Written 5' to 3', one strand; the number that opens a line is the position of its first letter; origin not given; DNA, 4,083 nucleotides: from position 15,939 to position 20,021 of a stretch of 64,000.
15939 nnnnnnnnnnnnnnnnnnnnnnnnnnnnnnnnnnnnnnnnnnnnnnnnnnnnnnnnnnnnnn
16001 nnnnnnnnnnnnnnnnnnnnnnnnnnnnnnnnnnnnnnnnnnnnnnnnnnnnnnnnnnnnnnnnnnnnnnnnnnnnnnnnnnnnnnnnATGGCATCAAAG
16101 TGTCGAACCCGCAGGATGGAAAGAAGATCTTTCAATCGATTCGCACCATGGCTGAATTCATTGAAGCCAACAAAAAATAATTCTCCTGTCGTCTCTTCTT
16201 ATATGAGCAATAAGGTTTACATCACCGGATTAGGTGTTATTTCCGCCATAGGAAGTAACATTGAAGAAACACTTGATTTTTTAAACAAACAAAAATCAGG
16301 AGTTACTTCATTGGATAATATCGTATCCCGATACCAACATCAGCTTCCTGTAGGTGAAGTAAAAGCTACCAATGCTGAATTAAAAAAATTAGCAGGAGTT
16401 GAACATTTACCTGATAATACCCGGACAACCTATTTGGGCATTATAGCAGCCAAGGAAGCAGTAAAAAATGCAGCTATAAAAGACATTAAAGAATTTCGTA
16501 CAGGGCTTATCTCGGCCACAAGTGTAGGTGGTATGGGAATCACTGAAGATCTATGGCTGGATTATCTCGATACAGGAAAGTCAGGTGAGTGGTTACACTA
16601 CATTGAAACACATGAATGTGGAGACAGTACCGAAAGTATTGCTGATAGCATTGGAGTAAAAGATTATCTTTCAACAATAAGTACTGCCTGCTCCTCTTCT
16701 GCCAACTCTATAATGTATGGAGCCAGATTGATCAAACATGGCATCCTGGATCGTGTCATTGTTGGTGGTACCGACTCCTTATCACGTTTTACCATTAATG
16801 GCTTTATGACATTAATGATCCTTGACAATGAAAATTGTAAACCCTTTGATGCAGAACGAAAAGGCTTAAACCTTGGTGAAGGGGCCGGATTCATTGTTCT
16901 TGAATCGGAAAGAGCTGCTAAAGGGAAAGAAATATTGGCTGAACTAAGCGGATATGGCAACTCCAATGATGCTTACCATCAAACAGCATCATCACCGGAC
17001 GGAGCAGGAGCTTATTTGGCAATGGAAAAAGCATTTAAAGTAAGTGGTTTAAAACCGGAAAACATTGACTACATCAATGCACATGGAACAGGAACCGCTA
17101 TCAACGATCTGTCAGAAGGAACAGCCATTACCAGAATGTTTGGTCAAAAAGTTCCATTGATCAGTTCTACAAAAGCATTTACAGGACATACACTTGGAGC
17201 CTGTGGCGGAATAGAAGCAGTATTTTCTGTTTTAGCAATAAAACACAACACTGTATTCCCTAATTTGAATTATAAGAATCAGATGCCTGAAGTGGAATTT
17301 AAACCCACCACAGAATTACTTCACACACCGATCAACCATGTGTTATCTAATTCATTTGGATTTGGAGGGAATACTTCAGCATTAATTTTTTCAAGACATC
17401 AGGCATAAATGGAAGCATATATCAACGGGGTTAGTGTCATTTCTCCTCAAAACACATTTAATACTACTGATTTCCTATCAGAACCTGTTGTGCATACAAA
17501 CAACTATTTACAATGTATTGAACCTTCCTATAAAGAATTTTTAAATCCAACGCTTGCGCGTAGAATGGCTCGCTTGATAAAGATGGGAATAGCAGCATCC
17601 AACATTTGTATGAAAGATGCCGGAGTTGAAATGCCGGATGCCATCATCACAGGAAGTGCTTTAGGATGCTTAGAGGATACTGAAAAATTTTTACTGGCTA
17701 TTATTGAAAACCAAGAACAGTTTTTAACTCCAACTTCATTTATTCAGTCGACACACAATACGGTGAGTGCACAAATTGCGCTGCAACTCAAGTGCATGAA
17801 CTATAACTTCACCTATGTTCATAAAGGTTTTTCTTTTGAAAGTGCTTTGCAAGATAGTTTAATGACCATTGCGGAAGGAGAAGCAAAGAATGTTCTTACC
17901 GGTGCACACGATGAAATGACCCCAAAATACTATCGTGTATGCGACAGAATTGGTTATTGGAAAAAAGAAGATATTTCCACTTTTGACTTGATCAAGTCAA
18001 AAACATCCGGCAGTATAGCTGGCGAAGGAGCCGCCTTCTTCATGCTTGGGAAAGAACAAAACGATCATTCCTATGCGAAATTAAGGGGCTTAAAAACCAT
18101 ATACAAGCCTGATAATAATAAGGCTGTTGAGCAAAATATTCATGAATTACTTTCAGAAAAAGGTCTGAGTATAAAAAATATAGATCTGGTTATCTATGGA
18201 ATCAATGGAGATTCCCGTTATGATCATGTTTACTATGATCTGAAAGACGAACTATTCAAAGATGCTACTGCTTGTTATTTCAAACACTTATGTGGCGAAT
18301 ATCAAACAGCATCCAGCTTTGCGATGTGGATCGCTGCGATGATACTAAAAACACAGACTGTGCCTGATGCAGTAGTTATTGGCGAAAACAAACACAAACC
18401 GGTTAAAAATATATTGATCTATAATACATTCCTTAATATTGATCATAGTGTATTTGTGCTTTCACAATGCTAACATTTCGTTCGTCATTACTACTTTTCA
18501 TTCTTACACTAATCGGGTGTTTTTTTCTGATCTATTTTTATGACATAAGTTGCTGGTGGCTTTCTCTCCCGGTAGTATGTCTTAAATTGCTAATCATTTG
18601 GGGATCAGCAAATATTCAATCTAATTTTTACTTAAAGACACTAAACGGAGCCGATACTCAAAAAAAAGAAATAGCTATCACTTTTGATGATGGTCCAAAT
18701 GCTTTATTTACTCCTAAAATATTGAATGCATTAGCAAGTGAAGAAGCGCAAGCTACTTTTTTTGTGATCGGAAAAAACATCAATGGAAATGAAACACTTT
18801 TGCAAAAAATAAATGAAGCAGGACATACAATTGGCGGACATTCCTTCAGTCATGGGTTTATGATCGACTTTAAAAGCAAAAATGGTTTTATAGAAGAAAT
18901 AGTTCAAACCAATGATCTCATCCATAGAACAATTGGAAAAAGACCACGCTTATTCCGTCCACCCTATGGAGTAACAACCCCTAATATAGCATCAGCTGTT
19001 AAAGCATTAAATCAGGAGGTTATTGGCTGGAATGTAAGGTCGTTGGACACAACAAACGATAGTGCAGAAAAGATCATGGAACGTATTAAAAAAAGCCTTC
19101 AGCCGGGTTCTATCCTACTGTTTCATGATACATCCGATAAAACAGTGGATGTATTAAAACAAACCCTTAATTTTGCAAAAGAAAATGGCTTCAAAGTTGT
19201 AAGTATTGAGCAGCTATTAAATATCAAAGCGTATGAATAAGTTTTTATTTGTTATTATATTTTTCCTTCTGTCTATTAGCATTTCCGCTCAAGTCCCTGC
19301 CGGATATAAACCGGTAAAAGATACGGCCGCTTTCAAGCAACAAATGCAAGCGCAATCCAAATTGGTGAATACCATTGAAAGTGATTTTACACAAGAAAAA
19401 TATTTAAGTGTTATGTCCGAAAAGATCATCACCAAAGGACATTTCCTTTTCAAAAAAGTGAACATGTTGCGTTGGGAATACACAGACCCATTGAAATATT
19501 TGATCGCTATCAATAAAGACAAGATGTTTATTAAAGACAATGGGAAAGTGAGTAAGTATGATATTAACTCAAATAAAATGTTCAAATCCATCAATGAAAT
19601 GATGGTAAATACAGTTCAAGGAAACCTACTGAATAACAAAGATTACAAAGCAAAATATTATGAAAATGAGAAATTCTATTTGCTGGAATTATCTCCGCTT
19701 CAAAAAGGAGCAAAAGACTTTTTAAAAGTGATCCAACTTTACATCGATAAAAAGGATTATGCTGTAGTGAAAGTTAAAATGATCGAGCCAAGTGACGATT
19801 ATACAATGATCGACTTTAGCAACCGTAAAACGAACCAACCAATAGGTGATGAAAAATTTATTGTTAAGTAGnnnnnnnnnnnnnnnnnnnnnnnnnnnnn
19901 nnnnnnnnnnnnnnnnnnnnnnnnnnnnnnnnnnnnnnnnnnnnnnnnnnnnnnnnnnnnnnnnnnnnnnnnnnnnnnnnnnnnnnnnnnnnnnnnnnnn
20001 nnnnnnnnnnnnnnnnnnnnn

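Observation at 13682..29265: Aryl-polyene/flexirubin-type type II PKS-FAS-like biosynthetic gene cluster, about 15.6 kb and 16 genes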

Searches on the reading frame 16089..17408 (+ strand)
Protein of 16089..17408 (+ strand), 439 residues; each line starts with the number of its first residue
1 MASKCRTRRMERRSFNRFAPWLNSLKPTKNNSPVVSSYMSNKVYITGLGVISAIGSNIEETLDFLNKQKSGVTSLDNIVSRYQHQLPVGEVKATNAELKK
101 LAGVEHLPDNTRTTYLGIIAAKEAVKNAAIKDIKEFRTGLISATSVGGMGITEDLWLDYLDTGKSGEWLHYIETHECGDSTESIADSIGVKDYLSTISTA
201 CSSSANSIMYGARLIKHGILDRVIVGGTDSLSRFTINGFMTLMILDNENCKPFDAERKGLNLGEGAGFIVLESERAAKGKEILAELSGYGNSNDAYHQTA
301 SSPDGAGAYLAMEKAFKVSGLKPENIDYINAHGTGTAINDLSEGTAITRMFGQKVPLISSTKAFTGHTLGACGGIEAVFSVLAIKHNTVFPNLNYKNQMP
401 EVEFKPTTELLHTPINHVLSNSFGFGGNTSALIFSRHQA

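Call 3: search_protein_families(library=pfam, proteins=[window:16089-17408:+], max_evalue=0.01)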
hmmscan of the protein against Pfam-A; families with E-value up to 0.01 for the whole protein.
window:16089-17408:+ (439 aa): 4 families
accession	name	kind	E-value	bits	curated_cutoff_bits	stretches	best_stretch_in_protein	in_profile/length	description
PF02801.28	Ketoacyl-synt_C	-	1.5e-33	115.7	20.8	1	283-395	1-118/119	Beta-ketoacyl synthase, C-terminal domain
PF00109.32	ketoacyl-synt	-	4.4e-23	82.6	20.8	1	41-276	2-251/252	Beta-ketoacyl synthase, N-terminal domain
PF00108.29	Thiolase_N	-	8.4e-06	25.8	26.4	1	188-235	72-119/260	Thiolase, N-terminal domain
PF08545.16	ACP_syn_III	-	0.0097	16.2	24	0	197-282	3-71/80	3-Oxoacyl-[acyl-carrier-protein (ACP)] synthase III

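Call 7: search_protein_families(library=ncbifam, proteins=[window:16089-17408:+], max_evalue=0.01)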
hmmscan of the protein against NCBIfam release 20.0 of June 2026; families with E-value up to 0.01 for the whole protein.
window:16089-17408:+ (439 aa): 29 families (the best 25 are shown)
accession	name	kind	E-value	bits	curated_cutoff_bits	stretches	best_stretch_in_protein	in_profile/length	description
NF006618.0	PRK09185.1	subfamily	2.4e-100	336.3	407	1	40-437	2-393/394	beta-ketoacyl-ACP synthase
TIGR03150.1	fabF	equivalog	7.5e-91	304.8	493.75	1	42-434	2-406/407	beta-ketoacyl-ACP synthase II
NF005589.0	PRK07314.1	subfamily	8.4e-88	294.9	387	1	40-437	3-412/413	beta-ketoacyl-ACP synthase II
NF004970.0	PRK06333.1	subfamily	1.9e-76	257.6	525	1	40-438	3-423/424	beta-ketoacyl-ACP synthase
NF004618.0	PRK05952.1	equivalog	1.9e-67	227.8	455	1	42-436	3-382/384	beta-ketoacyl-ACP synthase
NF006274.0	PRK08439.1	equivalog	4.3e-67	226.7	621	1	42-436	3-405/406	beta-ketoacyl-ACP synthase II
NF058662.1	cispenta_AmcF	equivalog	4.4e-67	226.7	325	1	42-435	1-368/369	cispentacin biosynthesis acyltransferase subunit AmcF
NF005076.0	PRK06501.1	equivalog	1.7e-65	221.6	629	1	43-438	13-424/425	beta-ketoacyl-ACP synthase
NF006587.0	PRK09116.1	equivalog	7.7e-58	196.2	470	1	41-437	2-407/408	beta-ketoacyl-ACP synthase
NF005935.0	PRK07967.1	equivalog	1.4e-56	192.1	630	1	42-438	3-405/406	beta-ketoacyl-ACP synthase I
NF005916.1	PRK07910.1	equivalog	1.7e-56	192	560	1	41-436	12-417/418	KasA/KasB family beta-ketoacyl-ACP synthase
NF005490.0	PRK07103.1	equivalog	2e-55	188.6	445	1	39-437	2-413/414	polyketide beta-ketoacyl:acyl carrier protein synthase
NF006434.0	PRK08722.1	equivalog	1.8e-53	181.9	759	1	41-436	4-413/414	beta-ketoacyl-ACP synthase II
NF040607.1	mycolic_Pks13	equivalog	9.7e-27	92.9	2100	1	196-406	266-486/1680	polyketide synthase Pks13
NF045894.1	PKS_plus_SDR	equivalog_domain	2.1e-26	91.9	1740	1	196-407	168-388/1515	type I polyketide synthase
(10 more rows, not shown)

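Call 79: search_solved_structures(query=window:16206-17408:+, max_evalue=1e-40, show_alignments=0)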
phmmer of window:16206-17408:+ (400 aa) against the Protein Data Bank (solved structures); distinct sequences matched with E-value up to 1e-40: 60.
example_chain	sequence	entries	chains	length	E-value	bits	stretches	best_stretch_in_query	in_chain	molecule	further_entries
3o04_A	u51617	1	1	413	3.9e-67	230.2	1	3-397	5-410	beta-keto-acyl carrier protein synthase II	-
5sxo_A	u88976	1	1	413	6.4e-67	229.5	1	3-397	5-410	3-oxoacyl-[acyl-carrier-protein] synthase 2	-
4ls5_A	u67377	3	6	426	5.2e-66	226.6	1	3-399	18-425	3-oxoacyl-[acyl-carrier-protein] synthase 2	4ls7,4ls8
4ls6_A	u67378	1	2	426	1.8e-65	224.8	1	3-399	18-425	3-oxoacyl-[acyl-carrier-protein] synthase 2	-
2gqd_A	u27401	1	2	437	4.1e-64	220.3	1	2-399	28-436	3-oxoacyl-[acyl-carrier-protein] synthase 2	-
1b3n_A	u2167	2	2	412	1.4e-59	205.4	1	3-397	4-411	PROTEIN (KETOACYL ACYL CARRIER PROTEIN SYNTHASE 2) | BETA-KETOACYL ACP SYNTHASE II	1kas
6okg_A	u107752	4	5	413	1.4e-59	205.4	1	3-397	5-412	3-oxoacyl-[acyl-carrier-protein] synthase 2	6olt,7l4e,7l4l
2gfw_A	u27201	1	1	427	1.6e-59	205.2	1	3-397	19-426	3-oxoacyl-[acyl-carrier-protein] synthase 2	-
1j3n_A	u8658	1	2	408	5.7e-59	203.4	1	3-397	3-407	3-oxoacyl-(acyl-carrier protein) synthase II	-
1e5m_A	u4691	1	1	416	9e-59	202.7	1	3-399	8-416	BETA KETOACYL ACYL CARRIER PROTEIN SYNTHASE II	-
2gfy_A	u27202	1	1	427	1.1e-58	202.4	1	3-397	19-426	3-oxoacyl-[acyl-carrier-protein] synthase 2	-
1ox0_A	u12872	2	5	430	3.1e-58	201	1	2-398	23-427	Beta ketoacyl-acyl carrier protein synthase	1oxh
3hnz_A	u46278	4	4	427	3.6e-58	200.7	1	3-397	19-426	3-oxoacyl-[acyl-carrier-protein] synthase 2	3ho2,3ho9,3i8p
9lpl_A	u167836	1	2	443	6.4e-58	199.9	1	3-397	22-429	3-oxoacyl-[acyl-carrier-protein] synthase 2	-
2gfv_A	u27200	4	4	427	8.2e-58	199.6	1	3-397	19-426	3-oxoacyl-[acyl-carrier-protein] synthase 2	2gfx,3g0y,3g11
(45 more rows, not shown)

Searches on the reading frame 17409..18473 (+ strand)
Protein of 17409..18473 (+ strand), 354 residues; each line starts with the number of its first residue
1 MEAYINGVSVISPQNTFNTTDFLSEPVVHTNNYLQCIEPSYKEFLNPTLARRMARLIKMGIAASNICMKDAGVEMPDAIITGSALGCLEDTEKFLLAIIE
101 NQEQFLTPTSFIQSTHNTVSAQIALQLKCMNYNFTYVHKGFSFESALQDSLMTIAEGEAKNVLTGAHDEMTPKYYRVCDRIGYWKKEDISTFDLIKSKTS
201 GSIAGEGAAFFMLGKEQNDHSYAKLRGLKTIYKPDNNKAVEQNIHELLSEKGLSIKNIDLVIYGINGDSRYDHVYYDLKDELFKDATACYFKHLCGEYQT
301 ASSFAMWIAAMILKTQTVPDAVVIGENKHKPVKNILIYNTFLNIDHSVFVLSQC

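Call 3: search_protein_families(library=pfam, proteins=[window:17409-18473:+], max_evalue=0.01)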
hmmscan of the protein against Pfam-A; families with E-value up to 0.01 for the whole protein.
window:17409-18473:+ (354 aa): 2 families
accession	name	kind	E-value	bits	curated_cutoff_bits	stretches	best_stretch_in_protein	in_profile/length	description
PF13723.12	Ketoacyl-synt_2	-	2.2e-10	41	25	1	42-179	19-150/223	Beta-ketoacyl synthase, N-terminal domain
PF00109.32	ketoacyl-synt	-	4.8e-09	36.6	20.8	1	46-216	79-249/252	Beta-ketoacyl synthase, N-terminal domain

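Call 7: search_protein_families(library=ncbifam, proteins=[window:17409-18473:+], max_evalue=0.01)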
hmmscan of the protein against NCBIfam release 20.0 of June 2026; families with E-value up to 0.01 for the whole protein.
window:17409-18473:+ (354 aa): 7 families
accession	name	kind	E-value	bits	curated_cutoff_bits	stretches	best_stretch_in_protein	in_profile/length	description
TIGR03150.1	fabF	equivalog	5.1e-12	45.2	493.75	1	4-171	25-192/407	beta-ketoacyl-ACP synthase II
NF005589.0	PRK07314.1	subfamily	2.7e-08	33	387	1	7-169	31-193/413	beta-ketoacyl-ACP synthase II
NF006274.0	PRK08439.1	equivalog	8.9e-06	24.7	621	1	3-164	25-186/406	beta-ketoacyl-ACP synthase II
NF005084.0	PRK06519.1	equivalog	3.2e-05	23.2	320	1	103-317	137-357/397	beta-ketoacyl-ACP synthase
NF006587.0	PRK09116.1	equivalog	7.5e-05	21.6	470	1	50-228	67-251/408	beta-ketoacyl-ACP synthase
NF058662.1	cispenta_AmcF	equivalog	0.0025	16.9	325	1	146-219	135-205/369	cispentacin biosynthesis acyltransferase subunit AmcF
NF006434.0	PRK08722.1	equivalog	0.0044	15.9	759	1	3-130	27-154/414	beta-ketoacyl-ACP synthase II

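Call 36: search_solved_structures(query=window:17409-18473:+, max_evalue=0.1, show_alignments=1)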
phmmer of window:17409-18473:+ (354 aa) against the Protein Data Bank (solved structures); distinct sequences matched with E-value up to 0.1: 15.
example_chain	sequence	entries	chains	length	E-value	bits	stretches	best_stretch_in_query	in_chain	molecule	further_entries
9s5h_C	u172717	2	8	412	0.0012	21.2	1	5-324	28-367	3-oxoacyl-(Acyl-carrier-protein) synthase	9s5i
1j3n_A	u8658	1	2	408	0.0014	21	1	44-228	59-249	3-oxoacyl-(acyl-carrier protein) synthase II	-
8pj0_A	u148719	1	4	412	0.0017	20.7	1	41-166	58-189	3-oxoacyl-[acyl-carrier-protein] synthase 2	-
8cn8_A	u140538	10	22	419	0.0018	20.7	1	41-166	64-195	3-oxoacyl-[acyl-carrier-protein] synthase 2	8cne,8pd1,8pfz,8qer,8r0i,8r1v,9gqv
7oc0_A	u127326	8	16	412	0.0025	20.2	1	41-166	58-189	3-oxoacyl-[acyl-carrier-protein] synthase 2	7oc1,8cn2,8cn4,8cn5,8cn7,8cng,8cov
8cou_A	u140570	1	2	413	0.0025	20.2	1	41-166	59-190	3-oxoacyl-[acyl-carrier-protein] synthase 2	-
4jb6_A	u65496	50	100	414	0.0025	20.2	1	41-166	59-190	3-oxoacyl-[acyl-carrier-protein] synthase 2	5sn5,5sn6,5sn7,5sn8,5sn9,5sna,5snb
8qm1_A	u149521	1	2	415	0.0038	19.6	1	41-166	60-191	3-oxoacyl-[acyl-carrier-protein] synthase 2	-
4b7v_A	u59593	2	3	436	0.0042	19.5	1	41-166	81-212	3-OXOACYL-[ACYL-CARRIER-PROTEIN] SYNTHASE 2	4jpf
3o04_A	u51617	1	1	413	0.0062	18.9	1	41-229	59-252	beta-keto-acyl carrier protein synthase II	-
5sxo_A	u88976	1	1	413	0.0062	18.9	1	41-229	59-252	3-oxoacyl-[acyl-carrier-protein] synthase 2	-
4ls5_A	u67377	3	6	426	0.013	17.8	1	5-223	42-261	3-oxoacyl-[acyl-carrier-protein] synthase 2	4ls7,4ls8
4ls6_A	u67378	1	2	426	0.025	16.9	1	5-223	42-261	3-oxoacyl-[acyl-carrier-protein] synthase 2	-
9s5h_B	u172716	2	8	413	0.039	16.3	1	40-222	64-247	3-oxoacyl-(Acyl-carrier-protein) synthase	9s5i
6qsp_B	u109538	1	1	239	0.047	16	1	75-179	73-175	Uncharacterized protein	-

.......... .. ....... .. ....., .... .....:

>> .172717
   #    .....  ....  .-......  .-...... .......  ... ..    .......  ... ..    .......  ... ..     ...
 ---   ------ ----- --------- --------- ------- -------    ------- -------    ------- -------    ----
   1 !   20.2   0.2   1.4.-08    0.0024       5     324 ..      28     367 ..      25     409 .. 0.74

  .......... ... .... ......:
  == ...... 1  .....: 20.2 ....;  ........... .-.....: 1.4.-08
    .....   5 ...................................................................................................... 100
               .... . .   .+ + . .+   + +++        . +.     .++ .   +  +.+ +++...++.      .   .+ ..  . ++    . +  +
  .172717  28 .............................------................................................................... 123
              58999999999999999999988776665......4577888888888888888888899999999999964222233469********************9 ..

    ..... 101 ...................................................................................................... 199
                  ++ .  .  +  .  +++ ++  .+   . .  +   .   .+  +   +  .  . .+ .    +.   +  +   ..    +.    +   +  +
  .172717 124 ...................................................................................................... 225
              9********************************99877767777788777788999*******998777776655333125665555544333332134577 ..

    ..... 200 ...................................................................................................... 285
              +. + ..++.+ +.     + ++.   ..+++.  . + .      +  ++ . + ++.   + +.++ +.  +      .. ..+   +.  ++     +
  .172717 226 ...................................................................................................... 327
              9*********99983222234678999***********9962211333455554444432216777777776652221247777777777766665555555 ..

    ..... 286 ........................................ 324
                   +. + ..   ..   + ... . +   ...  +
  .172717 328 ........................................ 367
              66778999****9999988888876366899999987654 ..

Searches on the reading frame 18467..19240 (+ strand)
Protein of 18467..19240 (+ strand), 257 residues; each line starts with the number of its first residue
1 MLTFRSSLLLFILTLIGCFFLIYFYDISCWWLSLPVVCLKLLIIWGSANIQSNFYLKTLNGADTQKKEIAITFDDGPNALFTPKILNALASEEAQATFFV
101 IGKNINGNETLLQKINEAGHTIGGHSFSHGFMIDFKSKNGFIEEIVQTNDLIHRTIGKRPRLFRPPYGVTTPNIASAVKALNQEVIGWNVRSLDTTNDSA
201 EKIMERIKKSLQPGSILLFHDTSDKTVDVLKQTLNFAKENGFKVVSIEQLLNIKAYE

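Call 3: search_protein_families(library=pfam, proteins=[window:18467-19240:+], max_evalue=0.01)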
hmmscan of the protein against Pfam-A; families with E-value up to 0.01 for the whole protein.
window:18467-19240:+ (257 aa): 2 families
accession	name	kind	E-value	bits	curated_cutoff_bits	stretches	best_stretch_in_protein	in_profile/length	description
PF01522.26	Polysacc_deac_1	-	2e-32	112.2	23.1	1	63-184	3-122/124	Polysaccharide deacetylase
PF03065.20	Glyco_hydro_57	-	0.00011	22.1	21.2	1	124-181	107-164/291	Glycosyl hydrolase family 57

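Call 7: search_protein_families(library=ncbifam, proteins=[window:18467-19240:+], max_evalue=0.01)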
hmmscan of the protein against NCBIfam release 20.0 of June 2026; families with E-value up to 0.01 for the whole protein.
window:18467-19240:+ (257 aa): 9 families
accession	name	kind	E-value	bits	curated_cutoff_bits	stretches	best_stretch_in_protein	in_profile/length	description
TIGR02764.1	spore_ybaN_pdaB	equivalog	1.8e-45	155.1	237.4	1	62-251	1-191/191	polysaccharide deacetylase family sporulation protein PdaB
NF045820.1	PgAcgDacpgdA_Strep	equivalog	1.5e-43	149.3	800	1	62-254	263-451/463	peptidoglycan-N-acetylglucosamine deacetylase PgdA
NF045821.1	PgAcgDacpgdA1_Bac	equivalog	2.6e-36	125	400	1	65-252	86-276/282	peptidoglycan-N-acetylglucosamine deacetylase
TIGR02884.1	spore_pdaA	equivalog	3.4e-32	111.9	298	1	62-250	32-223/224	delta-lactam-biosynthetic de-N-acetylase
TIGR04243.1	nodulat_NodB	equivalog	6e-32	110.7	240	1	67-224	2-159/197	chitooligosaccharide deacetylase NodB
TIGR02873.1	spore_ylxY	hypoth_equivalog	4.1e-31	108.2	391.5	1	66-251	84-267/268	probable sporulation protein, polysaccharide deacetylase family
NF045822.1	PgAcgDacpgdA2_Bac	equivalog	4.3e-26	91.8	400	1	65-245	68-256/274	peptidoglycan-N-acetylglucosamine deacetylase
TIGR03006.1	pepcterm_polyde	equivalog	4e-10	39.3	276.2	1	83-173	37-127/272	XrtA system polysaccharide deacetylase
NF050820.1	PolSacchBiosHfsH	equivalog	0.0063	16.2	400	0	66-168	33-141/249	oligosaccharide deacetylase HfsH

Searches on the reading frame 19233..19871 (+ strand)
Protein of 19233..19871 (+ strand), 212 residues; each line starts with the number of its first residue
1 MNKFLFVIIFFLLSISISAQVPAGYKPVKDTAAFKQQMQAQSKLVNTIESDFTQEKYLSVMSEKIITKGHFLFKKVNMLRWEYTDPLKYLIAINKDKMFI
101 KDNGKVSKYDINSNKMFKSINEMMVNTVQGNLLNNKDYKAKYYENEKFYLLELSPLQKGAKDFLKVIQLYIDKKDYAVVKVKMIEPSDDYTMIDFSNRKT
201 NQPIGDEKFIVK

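Call 3: search_protein_families(library=pfam, proteins=[window:19233-19871:+], max_evalue=0.01)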
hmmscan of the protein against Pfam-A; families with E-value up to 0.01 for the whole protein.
window:19233-19871:+ (212 aa): 1 family
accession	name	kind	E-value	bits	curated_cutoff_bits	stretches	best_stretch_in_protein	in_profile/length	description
PF03548.22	LolA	-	1.6e-15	57.7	23.6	1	45-209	3-162/165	Outer membrane lipoprotein carrier protein LolA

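Call 7: search_protein_families(library=ncbifam, proteins=[window:19233-19871:+], max_evalue=0.01)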
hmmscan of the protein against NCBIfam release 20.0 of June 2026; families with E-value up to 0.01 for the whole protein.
window:19233-19871:+ (212 aa): 6 families
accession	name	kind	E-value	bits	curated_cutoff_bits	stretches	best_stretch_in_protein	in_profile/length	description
NF053544.1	LolA2_flexi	equivalog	4.7e-67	225.4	125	1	3-209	3-206/208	flexirubin biosynthesis/transport protein LolA2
TIGR00547.2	lolA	equivalog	2.5e-12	46.7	112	1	28-209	14-189/202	outer membrane lipoprotein periplasmic chaperone LolA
NF000663.1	PRK00031.2-1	exception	5.9e-08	32.4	120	1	35-149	10-117/168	LolA-like outer membrane lipoprotein chaperone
NF053572.1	LolA1_Flavo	equivalog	4e-06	26.6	100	1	135-209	121-198/214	outer membrane lipoprotein periplasmic chaperone LolA1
NF000661.0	PRK00031.1-3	equivalog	0.00096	18.6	255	1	29-208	33-211/225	outer membrane lipoprotein chaperone LolA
NF000666.0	PRK00031.2-4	equivalog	0.0015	18.4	157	1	45-147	21-117/170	outer membrane lipoprotein chaperone LolA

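Call 12: find_encoding_contigs(protein=window:19233-19871:+, flank=10000, max_places=6)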
Protein window:19233-19871:+ (212 aa): no gene with exactly this product is on record in the collection.
